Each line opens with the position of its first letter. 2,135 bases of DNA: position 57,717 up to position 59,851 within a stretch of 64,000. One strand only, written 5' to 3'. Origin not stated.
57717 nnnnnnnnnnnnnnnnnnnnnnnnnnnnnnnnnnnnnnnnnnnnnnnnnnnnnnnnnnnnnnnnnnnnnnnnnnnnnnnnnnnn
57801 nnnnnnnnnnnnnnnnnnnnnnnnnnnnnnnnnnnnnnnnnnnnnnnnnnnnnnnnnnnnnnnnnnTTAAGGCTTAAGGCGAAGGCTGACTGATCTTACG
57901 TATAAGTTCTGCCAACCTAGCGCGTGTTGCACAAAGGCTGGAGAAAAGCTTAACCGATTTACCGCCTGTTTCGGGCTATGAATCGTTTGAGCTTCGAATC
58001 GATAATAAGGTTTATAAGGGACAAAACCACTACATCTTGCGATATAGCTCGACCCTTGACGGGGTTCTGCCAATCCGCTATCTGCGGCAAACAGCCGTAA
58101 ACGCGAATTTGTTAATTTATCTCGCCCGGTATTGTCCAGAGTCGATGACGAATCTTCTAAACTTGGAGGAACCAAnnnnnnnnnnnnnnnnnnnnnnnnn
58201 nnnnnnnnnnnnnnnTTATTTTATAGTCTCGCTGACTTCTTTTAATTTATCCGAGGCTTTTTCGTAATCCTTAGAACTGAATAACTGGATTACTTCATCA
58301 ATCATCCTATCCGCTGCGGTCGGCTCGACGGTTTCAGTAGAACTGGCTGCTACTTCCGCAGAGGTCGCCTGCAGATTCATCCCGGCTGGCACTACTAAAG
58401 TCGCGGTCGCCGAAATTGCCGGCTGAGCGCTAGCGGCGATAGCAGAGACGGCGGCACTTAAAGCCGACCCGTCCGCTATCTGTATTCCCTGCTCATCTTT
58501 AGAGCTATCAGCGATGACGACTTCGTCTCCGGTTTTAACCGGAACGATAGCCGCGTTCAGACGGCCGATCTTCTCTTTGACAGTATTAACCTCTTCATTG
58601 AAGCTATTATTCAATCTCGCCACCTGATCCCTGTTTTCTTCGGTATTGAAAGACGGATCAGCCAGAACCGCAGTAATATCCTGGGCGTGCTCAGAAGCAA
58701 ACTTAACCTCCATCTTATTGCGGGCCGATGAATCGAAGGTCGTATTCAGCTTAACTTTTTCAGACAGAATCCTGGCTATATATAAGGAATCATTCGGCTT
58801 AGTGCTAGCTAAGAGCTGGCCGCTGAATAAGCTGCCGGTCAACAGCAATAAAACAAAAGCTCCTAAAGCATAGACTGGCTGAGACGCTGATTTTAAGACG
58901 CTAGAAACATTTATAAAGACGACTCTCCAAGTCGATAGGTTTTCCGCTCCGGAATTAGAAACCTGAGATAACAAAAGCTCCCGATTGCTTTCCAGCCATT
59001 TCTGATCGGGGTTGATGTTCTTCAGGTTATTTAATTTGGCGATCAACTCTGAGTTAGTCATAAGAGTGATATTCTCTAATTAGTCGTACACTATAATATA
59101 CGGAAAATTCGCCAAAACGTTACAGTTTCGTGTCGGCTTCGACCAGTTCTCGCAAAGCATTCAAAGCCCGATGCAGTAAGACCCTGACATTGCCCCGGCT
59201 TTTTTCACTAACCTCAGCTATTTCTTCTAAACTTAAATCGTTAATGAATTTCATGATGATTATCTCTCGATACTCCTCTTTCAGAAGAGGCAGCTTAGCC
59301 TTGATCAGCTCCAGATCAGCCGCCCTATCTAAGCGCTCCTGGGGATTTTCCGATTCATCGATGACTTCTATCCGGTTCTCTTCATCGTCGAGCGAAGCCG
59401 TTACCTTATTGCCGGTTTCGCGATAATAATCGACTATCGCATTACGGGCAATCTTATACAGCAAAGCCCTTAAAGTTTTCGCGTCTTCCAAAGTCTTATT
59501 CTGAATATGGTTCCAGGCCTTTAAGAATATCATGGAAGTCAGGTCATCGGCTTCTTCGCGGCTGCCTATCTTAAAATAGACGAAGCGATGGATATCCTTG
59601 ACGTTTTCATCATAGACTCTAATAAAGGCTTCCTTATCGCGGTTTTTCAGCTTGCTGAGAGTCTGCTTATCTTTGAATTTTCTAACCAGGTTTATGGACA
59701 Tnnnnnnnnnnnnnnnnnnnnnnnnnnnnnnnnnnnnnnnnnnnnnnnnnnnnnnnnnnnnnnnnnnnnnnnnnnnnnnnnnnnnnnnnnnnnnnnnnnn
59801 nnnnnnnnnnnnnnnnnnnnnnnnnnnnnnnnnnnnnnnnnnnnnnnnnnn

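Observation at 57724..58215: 492-nt noncoding leader between the sigma/anti-sigma pair and the S-layer-like gene, with internal repeats and tRNA/tmRNA-like strings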

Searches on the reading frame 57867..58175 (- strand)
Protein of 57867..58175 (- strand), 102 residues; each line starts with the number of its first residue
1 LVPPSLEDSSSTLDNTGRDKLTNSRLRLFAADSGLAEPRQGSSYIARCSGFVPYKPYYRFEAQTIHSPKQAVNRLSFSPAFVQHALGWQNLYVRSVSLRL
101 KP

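Call 11: search_protein_families(library=pfam, proteins=[window:57867-58175:-], max_evalue=0.01)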
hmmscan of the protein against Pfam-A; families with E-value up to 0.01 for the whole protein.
window:57867-58175:- (102 aa): 0 families

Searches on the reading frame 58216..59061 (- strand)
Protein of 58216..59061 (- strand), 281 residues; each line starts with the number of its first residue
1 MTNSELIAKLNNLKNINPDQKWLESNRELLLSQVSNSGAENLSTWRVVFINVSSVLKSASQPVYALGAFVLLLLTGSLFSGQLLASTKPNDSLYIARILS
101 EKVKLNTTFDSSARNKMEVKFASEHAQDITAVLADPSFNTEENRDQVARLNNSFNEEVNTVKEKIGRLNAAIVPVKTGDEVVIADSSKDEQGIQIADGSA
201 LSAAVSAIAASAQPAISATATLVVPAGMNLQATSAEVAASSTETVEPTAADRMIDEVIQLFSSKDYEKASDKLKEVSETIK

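Call 11: search_protein_families(library=pfam, proteins=[window:58216-59061:-], max_evalue=0.01)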
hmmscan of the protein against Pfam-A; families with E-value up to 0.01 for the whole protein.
window:58216-59061:- (281 aa): 1 family
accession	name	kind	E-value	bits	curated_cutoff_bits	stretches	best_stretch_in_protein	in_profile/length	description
PF18915.5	DUF5667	-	3.5e-05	24.6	27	1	87-165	2-74/99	Domain of unknown function (DUF5667)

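Call 12: find_encoding_contigs(protein=window:58216-59061:-, flank=10000, max_places=10)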
Protein window:58216-59061:- (281 aa): no gene with exactly this product is on record in the collection.

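Call 78: search_protein_families(library=ncbifam, proteins=[window:58216-59061:-], max_evalue=0.01)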
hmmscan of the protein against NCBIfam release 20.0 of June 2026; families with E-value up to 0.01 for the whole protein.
window:58216-59061:- (281 aa): 1 family
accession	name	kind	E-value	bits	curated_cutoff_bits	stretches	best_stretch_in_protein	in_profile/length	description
NF033419.1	T6SS_TagK_dom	domain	0.0016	19.2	40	0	89-150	54-115/129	TagK domain-containing protein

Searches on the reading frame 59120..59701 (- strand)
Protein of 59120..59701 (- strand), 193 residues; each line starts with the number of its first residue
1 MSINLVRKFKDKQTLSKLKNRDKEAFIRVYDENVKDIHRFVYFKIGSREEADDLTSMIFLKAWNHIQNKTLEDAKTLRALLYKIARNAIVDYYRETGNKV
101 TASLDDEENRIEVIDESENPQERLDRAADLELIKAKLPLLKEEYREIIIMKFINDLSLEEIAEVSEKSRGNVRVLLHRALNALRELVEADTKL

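Call 11: search_protein_families(library=pfam, proteins=[window:59120-59701:-], max_evalue=0.01)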
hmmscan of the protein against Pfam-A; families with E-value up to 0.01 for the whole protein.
window:59120-59701:- (193 aa): 3 families
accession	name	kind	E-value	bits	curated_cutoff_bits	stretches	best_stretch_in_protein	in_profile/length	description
PF08281.18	Sigma70_r4_2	-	3.9e-14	52.5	25.7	1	132-183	3-54/54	Sigma-70, region 4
PF04542.20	Sigma70_r2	-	1.9e-11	44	24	1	30-96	2-68/71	Sigma-70 region 2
PF04545.22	Sigma70_r4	-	3e-11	43.1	24.1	1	140-185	5-50/50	Sigma-70, region 4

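Call 13: find_encoding_contigs(protein=window:59120-59701:-, flank=10000, max_places=10)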
Protein window:59120-59701:- (193 aa): no gene with exactly this product is on record in the collection.

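Call 14: find_related_loci(query=window:59120-59701:-, collection=genome_contigs, flank=6000)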
Query window:59120-59701:- (193 aa) in genome_contigs; peptide patterns used: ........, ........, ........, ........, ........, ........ (x = any residue, [..] = any of these).
157 stretches matched a pattern; 37 encode a relative of the query (tblastn E <= 1e-3); 37 distinct loci.
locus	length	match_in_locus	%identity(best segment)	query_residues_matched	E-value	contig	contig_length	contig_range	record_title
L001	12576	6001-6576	94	1-192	4e-119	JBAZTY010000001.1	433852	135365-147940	MAG: Patescibacteria group bacterium isolate SO_2017_GW1_214 NODE_147_length_433852_cov_2.564240_OW334_2017, whole genom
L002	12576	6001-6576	94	1-192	8e-119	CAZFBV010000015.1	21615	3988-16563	MAG TPA_asm: uncultured Gammaproteobacteria bacterium isolate SRP170004_co1_568 genome assembly, contig: NODE_3692_lengt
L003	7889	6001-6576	87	1-192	2e-111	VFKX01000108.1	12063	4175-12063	MAG: Candidatus Falkowbacteria bacterium isolate Bin_61_32 c_000003378228, whole genome shotgun sequence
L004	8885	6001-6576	86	1-192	2e-110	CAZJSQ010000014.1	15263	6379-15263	MAG TPA_asm: uncultured Gammaproteobacteria bacterium isolate SRP178699_co1_232 genome assembly, contig: NODE_4994_lengt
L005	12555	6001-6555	82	4-188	4e-102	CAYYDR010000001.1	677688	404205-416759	MAG TPA_asm: uncultured Gammaproteobacteria bacterium isolate SRP302447_co2_591 genome assembly, contig: NODE_22_length_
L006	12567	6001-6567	79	4-192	3e-101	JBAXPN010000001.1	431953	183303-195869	MAG: Candidatus Falkowbacteria bacterium isolate ELA532 MAG532_1, whole genome shotgun sequence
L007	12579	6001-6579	76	1-193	3e-100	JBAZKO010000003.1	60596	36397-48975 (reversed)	MAG: Patescibacteria group bacterium isolate SO_2017_LW4_145 scaffold_1322_c1_LW137-91_2017, whole genome shotgun sequen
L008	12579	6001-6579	77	1-193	9e-99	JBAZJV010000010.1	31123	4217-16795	MAG: Patescibacteria group bacterium isolate SO_2017_LW4_128 scaffold_3170_c1_LW137-91_2017, whole genome shotgun sequen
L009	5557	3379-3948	75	1-190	2e-97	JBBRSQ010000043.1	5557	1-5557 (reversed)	MAG: Patescibacteria group bacterium isolate La2_metabat2.105 La2_metabat2.105_K_302952L5557_cov_16.8835, whole genome s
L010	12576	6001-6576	76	1-192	4e-97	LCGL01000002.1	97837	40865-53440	MAG: Candidatus Falkowbacteria bacterium GW2011_GWF2_43_32 UV95_C0002, whole genome shotgun sequence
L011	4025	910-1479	75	1-190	2e-97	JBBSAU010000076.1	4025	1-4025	MAG: Patescibacteria group bacterium isolate La6_metabat2.044 La6_metabat2.044_K_116141_L_4025_cov_20.6516, whole genome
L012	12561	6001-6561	78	4-190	4e-96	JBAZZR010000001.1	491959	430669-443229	MAG: Patescibacteria group bacterium isolate SO_2017_GW3_20 scaffold_3_c3_OW296A_2017, whole genome shotgun sequence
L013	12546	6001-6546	80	1-182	3e-95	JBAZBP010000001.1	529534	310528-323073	MAG: Patescibacteria group bacterium isolate SO_2017_GW1_115 NODE_100_length_529534_cov_2.059285_OW334_2017, whole genom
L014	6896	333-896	75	1-188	5e-95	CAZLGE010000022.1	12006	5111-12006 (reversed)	MAG TPA_asm: uncultured Gammaproteobacteria bacterium isolate binchicken_co269_228 genome assembly, contig: NODE_5263_le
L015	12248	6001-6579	69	1-193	3e-94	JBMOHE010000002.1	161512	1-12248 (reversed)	MAG: Patescibacteria group bacterium isolate Deming_bin.335 contig58, whole genome shotgun sequence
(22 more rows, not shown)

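Call 78: search_protein_families(library=ncbifam, proteins=[window:59120-59701:-], max_evalue=0.01)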
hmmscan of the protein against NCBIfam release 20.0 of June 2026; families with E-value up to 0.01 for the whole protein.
window:59120-59701:- (193 aa): 99 families (the best 25 are shown)
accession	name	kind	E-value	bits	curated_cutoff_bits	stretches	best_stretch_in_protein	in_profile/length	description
TIGR02952.1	Sig70_famx2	equivalog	6.8e-34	117.2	206.45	1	15-186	2-169/170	ECF subfamily RNA polymerase sigma factor, BldN family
TIGR02937.1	sigma70-ECF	superfamily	1.7e-25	89.6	42.9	1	24-185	1-163/165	sigma-70 family RNA polymerase sigma factor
TIGR02950.1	SigM_subfam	subfamily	4.2e-24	85.2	147.95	1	29-187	5-158/159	RNA polymerase sigma factor, SigM family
NF009166.1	PRK12513.1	equivalog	1.6e-22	80.1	206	1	10-189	8-188/193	RNA polymerase sigma factor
TIGR02985.1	Sig70_bacteroi1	subfamily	4.3e-22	79.1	126.4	1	24-185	1-160/162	RNA polymerase sigma-70 factor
NF009171.0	PRK12518.1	equivalog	2.5e-21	76.4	208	1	8-188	11-185/191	RNA polymerase sigma factor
NF058625.1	sigma_PG0214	equivalog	3.9e-21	75.5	130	1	27-188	7-162/170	GFO_1088 family ECF-type sigma factor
NF007223.0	PRK09641.1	equivalog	3.8e-19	69.3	209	1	12-187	6-184/187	RNA polymerase sigma factor SigW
NF007220.0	PRK09639.1-5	equivalog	4.4e-19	68.9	260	1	24-190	3-167/181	RNA polymerase sigma factor SigX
TIGR02948.1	SigW_bacill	equivalog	1.4e-18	67.7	243.1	1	11-185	5-182/187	RNA polymerase sigma factor SigW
NF007230.0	PRK09648.1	subfamily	2e-18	66.8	209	1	22-190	24-192/195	RNA polymerase sigma factor ShbA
NF006930.0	PRK09415.1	subfamily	3.8e-18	65.9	198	1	15-189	6-177/179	RNA polymerase factor sigma C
NF008894.0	PRK11924.3-1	equivalog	6.7e-18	65.4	258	1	10-185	8-179/188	RNA polymerase sigma factor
NF007227.0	PRK09645.1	subfamily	6.8e-18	65.2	202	1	16-188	5-171/177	sigma-70 family RNA polymerase sigma factor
NF004113.0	PRK05602.1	equivalog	8.7e-18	64.7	208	1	10-191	31-205/211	RNA polymerase sigma factor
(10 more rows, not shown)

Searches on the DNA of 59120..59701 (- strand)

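Call 46: search_rna_families(source=L029, start=7660, end=8330, threshold=evalue, max_evalue=10)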
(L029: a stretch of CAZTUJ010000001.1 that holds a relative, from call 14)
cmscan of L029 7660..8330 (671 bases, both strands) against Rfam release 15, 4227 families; matches with E-value up to 10: 2.
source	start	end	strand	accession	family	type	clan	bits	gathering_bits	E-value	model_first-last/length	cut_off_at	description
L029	8286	8330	+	RF03315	mir-723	Gene; miRNA;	-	15.8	63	5.7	1-50/60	3'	mir-723 microRNA precursor family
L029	8153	8248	+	RF01506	Afu_294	Gene; snRNA; snoRNA; CD-box;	-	14.3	43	4.2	1-83/83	no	A. fumigatus snoRNA Afu_294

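Call 47: search_rna_families(source=L016, start=7480, end=7970, threshold=evalue, max_evalue=10)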
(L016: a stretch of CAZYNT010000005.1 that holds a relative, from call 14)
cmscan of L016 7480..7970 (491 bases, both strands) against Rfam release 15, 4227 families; matches with E-value up to 10: 3.
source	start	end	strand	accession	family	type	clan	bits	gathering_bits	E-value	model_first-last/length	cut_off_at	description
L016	7691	7740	+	RF04300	mir-39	Gene; miRNA;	CL00088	18.9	62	0.77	1-74/74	no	mir-39 microRNA precursor family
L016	7898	7944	-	RF03436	mir-759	Gene; miRNA;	-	17.2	100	3.4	1-89/89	no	mir-759 microRNA precursor family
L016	7725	7785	-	RF01863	TB10Cs2H2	Gene; snRNA; snoRNA; HACA-box;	-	15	50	3.2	1-67/67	no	Trypanosomatid snoRNA TB10Cs2H2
